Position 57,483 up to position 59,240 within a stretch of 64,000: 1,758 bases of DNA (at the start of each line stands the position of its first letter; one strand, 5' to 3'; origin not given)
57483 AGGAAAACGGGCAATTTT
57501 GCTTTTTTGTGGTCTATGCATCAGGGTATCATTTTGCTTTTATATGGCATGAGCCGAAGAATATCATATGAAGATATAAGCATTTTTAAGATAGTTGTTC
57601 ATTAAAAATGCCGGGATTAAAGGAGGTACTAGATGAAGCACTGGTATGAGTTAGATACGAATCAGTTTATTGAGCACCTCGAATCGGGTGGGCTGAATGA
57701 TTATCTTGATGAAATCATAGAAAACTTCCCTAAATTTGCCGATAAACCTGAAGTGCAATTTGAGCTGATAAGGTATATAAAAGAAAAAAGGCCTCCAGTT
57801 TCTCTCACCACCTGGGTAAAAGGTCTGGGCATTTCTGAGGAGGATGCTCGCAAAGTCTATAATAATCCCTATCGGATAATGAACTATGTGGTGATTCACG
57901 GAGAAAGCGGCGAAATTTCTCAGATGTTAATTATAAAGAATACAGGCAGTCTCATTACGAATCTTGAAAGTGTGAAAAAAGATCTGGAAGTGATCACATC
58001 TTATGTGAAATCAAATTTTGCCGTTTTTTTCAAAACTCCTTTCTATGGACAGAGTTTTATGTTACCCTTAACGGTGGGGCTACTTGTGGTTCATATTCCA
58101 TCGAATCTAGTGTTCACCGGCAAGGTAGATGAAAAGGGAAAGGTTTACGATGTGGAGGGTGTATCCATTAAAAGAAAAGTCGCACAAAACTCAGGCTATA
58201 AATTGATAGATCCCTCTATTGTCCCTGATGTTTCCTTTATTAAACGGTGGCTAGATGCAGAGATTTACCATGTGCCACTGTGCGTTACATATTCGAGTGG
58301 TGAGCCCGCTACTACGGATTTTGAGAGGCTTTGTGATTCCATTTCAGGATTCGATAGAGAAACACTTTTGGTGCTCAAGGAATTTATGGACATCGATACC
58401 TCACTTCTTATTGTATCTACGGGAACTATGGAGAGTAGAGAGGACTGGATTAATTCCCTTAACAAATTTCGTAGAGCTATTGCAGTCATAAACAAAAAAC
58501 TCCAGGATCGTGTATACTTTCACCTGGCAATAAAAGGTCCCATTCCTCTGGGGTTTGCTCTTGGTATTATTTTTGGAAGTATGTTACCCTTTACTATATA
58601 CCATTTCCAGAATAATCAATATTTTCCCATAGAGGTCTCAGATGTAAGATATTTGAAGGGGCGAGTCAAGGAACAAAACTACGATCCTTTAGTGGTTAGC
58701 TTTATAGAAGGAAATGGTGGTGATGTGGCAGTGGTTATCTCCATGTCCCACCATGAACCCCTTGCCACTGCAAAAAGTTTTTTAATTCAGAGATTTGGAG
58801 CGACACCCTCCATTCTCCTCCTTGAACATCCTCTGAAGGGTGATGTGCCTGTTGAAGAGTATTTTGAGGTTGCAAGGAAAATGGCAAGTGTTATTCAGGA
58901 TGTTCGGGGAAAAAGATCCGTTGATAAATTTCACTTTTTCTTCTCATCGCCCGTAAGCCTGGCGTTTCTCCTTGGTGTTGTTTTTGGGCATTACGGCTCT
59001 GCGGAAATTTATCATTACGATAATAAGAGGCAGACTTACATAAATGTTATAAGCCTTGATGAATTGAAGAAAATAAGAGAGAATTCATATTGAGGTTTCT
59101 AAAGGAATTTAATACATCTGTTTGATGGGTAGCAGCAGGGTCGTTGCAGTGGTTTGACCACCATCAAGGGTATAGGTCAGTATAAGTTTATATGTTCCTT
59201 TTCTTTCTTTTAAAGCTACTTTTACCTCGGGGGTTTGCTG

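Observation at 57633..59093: Second paralog sits immediately downstream of the intact csx1/csm6-like gene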

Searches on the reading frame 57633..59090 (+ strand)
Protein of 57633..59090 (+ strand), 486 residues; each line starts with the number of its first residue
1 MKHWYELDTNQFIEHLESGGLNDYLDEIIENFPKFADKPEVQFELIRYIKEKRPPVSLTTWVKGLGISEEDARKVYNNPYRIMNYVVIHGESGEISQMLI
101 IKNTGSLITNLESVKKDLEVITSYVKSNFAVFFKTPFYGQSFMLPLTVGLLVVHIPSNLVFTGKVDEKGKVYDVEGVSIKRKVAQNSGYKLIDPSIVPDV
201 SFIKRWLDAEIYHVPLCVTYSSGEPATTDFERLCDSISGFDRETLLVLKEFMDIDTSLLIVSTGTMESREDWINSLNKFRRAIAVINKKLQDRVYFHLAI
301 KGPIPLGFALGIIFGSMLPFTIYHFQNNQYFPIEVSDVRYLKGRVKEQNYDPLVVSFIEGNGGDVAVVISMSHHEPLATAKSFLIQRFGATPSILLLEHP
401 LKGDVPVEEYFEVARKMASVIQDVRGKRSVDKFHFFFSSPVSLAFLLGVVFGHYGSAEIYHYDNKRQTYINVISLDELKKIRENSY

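Call 4: search_protein_families(library=pfam, proteins=[window:57633-59090:+], max_evalue=0.1)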
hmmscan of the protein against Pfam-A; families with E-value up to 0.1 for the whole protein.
window:57633-59090:+ (486 aa): 2 families
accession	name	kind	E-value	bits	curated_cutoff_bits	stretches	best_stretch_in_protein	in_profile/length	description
PF18145.6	SAVED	-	1e-28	100.8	26.2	2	290-475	12-190/190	SMODS-associated and fused to various effectors sensor domain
PF01768.21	Birna_VP4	-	0.0067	16.7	24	1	136-195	180-244/259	Birnavirus VP4 protein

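Call 5: search_protein_families(library=padloc, proteins=[window:57633-59090:+], max_evalue=0.1)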
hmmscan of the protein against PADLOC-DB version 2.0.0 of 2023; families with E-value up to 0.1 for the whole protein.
window:57633-59090:+ (486 aa): 29 families (the best 25 are shown)
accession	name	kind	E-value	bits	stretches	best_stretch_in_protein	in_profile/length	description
PDLC01159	CARF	-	3.8e-119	396.7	1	4-480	4-455/456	"CARF, 2 TMs, fused to lon-like S16 protease"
PDLC02010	SAVED4--SAVED_LON_TM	-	5.5e-116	386.3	1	7-480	5-454/455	-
PDLC01050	CRISPR-Lon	-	2.1e-113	377.6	1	6-477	5-454/458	Lon protease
PDLC02009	SAVED4--SAVED_LON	-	3.7e-104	347.3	1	5-479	5-469/470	-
PDLC02011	SAVED4--SAVED_TM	-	1.5e-16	58.7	2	348-480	175-275/278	-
PDLC02008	SAVED4--SAVED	-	1.4e-13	49.5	2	404-478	33-102/104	-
PDLC02012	SAVED5--SAVED_TIR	-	7.4e-11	39.8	2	360-476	284-391/404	-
PDLC00663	Effector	-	8.5e-10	36.5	1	414-466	249-301/317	1TM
PDLC02004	SAVED3--SAVED_PDDEXK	-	3.7e-09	34.2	1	268-467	287-479/490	-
PDLC00752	Effector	-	1e-08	32.5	1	344-474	367-505/508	Endonuclease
PDLC00737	Effector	-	2.9e-08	31.1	1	269-468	298-495/506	Endonuclease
PDLC01167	CARF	-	3.5e-07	28.3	2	325-480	49-194/196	"CARF, 4 TMs"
PDLC00747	Effector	-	8.2e-07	26.5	1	277-473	177-371/373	Endonuclease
PDLC00754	Effector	-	2.7e-06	24.1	1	278-463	68-252/598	Peptidase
PDLC00741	Effector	-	3.1e-05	20.7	1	297-470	315-482/489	Endonuclease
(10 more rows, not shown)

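Call 6: search_solved_structures(query=window:57633-59090:+, show_alignments=2, max_evalue=0.01)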
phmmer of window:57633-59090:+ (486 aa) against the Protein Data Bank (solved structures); distinct sequences matched with E-value up to 0.01: 4.
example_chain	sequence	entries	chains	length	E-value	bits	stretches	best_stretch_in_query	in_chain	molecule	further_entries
9r8s_A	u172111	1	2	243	3.1e-39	138.2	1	266-482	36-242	SMODS-associated and fused to various effectors domain-containing protein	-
7qda_A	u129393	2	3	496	4.5e-30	108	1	39-472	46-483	CalpL | SAVED domain-containing protein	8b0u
8b0r_A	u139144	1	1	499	4.7e-30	107.9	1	39-472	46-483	SMODS-associated and fused to various effectors domain-containing protein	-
9eyi_A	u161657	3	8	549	1.7e-15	59.9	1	15-478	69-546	SMODS-associated and fused to various effectors domain-containing protein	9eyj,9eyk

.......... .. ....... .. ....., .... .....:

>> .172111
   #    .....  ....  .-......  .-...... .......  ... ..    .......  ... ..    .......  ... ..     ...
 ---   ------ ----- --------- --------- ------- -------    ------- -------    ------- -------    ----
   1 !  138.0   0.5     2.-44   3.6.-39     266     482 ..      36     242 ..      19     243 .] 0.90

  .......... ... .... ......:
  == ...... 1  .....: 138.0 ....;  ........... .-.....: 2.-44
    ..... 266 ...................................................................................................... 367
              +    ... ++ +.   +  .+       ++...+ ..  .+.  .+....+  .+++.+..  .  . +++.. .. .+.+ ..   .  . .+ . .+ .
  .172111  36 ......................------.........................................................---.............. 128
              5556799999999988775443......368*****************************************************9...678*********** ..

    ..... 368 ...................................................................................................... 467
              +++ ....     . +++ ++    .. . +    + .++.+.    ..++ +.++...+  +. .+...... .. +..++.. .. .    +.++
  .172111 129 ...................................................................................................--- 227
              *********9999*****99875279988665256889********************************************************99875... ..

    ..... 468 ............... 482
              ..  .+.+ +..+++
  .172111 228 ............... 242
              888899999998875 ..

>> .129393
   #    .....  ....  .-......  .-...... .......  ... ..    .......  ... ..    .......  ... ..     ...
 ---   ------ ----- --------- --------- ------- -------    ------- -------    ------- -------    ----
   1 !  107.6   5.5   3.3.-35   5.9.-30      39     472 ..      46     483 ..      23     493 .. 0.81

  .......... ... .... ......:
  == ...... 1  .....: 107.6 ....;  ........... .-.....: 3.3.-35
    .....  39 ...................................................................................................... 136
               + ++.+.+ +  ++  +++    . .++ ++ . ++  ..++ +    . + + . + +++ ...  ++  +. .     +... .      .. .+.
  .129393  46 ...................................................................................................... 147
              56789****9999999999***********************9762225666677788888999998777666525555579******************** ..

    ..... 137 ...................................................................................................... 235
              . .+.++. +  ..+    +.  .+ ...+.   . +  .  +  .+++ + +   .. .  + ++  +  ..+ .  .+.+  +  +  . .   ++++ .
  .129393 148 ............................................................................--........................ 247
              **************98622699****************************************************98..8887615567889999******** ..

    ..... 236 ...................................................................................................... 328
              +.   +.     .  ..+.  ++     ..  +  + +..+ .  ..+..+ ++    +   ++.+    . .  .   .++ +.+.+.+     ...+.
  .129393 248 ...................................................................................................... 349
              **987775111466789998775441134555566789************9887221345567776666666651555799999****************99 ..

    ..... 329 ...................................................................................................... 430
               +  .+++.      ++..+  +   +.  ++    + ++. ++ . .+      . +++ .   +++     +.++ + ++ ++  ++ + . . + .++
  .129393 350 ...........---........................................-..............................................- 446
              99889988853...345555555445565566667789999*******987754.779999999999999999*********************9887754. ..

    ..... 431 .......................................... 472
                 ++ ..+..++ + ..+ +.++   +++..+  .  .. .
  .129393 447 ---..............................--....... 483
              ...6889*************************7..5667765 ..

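Call 14: find_homologous_proteins(query=window:57633-59090:+, max_evalue=1e-10)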
Query window:57633-59090:+ (486 aa): 6 proteins with E <= 1e-10 among 8000 candidates.
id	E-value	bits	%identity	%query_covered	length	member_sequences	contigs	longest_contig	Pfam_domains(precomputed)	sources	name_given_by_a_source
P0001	0.0e+0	1097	100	100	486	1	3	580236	PF18145.7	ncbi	ncbi:MAG: SAVED domain-containing protein [Candidatus Hydrothermia bacterium]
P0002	2.3e-121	424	41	100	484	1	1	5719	PF18145.7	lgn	-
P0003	1.4e-117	411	40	99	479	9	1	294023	PF18145.7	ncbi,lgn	ncbi:MAG: SAVED domain-containing protein [candidate division WOR-3 bacterium]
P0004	1.4e-99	352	39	100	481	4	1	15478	PF18145.7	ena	-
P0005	4.1e-92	327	37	96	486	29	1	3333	PF18145.7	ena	-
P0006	7.5e-81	290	35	99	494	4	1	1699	PF18145.7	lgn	-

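Call 16: find_encoding_contigs(protein=P0003, flank=10000, max_places=4)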
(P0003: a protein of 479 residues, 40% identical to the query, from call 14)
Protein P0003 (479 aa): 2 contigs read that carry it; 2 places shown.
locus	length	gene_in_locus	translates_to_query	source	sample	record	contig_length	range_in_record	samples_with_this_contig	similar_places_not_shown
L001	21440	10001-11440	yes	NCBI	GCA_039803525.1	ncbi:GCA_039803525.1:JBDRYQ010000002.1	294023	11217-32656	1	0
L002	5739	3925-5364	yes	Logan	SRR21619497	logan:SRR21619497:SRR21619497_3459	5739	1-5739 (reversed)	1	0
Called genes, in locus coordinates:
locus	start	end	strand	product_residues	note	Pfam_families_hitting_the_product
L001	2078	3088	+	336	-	-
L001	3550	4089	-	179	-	-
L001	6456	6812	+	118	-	-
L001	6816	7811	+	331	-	PF01867:Cas_Cas1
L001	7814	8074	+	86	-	PF09827:CRISPR_Cas2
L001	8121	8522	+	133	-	-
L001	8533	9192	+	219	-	-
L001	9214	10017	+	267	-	-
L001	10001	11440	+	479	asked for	PF18145:SAVED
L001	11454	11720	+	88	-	PF14110:DUF4282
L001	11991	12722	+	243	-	-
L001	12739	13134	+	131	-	-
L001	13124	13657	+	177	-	-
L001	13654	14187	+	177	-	-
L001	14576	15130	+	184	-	-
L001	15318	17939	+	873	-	PF04851:ResIII (weak)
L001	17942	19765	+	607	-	PF01555:N6_N4_Mtase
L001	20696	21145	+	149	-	-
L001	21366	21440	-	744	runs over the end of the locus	PF18962:Por_Secre_tail (weak)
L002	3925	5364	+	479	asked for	PF18145:SAVED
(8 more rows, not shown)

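Call 17: find_encoding_contigs(protein=P0004, flank=10000, max_places=4)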
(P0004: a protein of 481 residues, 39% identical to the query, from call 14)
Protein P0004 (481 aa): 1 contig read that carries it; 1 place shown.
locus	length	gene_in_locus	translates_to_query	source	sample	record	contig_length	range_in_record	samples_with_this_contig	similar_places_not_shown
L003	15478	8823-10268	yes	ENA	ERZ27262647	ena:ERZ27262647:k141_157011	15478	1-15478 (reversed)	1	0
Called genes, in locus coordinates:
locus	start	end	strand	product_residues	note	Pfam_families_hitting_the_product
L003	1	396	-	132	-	?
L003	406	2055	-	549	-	PF13442:Cytochrome_CBB3, PF02239:Cytochrom_D1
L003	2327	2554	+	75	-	-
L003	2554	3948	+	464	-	PF05496:RuvB_N (weak), PF13177:DNA_pol3_delta2, PF20720:nSTAND3 (faint), PF00004:AAA, PF07728:AAA_5 (faint), PF13401:AAA_22 (weak), PF22608:DNAX_ATPase_lid, PF12169:DNA_pol3_gamma3 (weak)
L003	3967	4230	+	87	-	PF16256:DUF4911 (weak)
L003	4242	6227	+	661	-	PF00270:DEAD (faint), PF04851:ResIII, PF17757:UvrB_inter, PF27431:UvrB_3rd, PF00271:Helicase_C, PF12344:UvrB, PF02151:UVR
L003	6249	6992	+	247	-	PF00106:adh_short, PF08659:KR (weak), PF13561:adh_short_C2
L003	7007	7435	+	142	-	-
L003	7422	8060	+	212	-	-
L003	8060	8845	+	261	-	-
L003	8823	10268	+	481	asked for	PF18145:SAVED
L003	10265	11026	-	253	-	PF03631:Virul_fac_BrkB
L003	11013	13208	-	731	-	PF21948:LplA-B_cat, PF01976:DUF116 (weak), PF02552:CO_dh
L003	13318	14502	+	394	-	PF13183:Fer4_8, PF13484:Fer4_16 (weak), PF13534:Fer4_17 (weak), PF02754:CCG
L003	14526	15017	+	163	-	-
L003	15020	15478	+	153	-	?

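Call 18: find_encoding_contigs(protein=P0001, flank=10000, max_places=6)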
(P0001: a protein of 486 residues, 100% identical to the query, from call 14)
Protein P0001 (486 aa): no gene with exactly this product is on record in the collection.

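Call 19: find_encoding_contigs(protein=P0002, flank=10000, max_places=4)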
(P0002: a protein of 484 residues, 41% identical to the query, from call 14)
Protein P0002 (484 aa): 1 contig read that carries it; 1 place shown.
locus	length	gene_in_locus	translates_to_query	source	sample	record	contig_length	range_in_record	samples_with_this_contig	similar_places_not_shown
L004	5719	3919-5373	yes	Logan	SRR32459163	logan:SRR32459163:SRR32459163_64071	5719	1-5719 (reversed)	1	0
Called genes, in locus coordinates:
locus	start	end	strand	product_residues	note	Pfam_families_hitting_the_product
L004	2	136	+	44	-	?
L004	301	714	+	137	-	-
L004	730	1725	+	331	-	PF01867:Cas_Cas1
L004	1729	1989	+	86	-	PF09827:CRISPR_Cas2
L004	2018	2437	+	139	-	-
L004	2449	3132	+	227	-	-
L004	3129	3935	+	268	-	-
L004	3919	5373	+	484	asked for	PF18145:SAVED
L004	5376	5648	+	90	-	PF14110:DUF4282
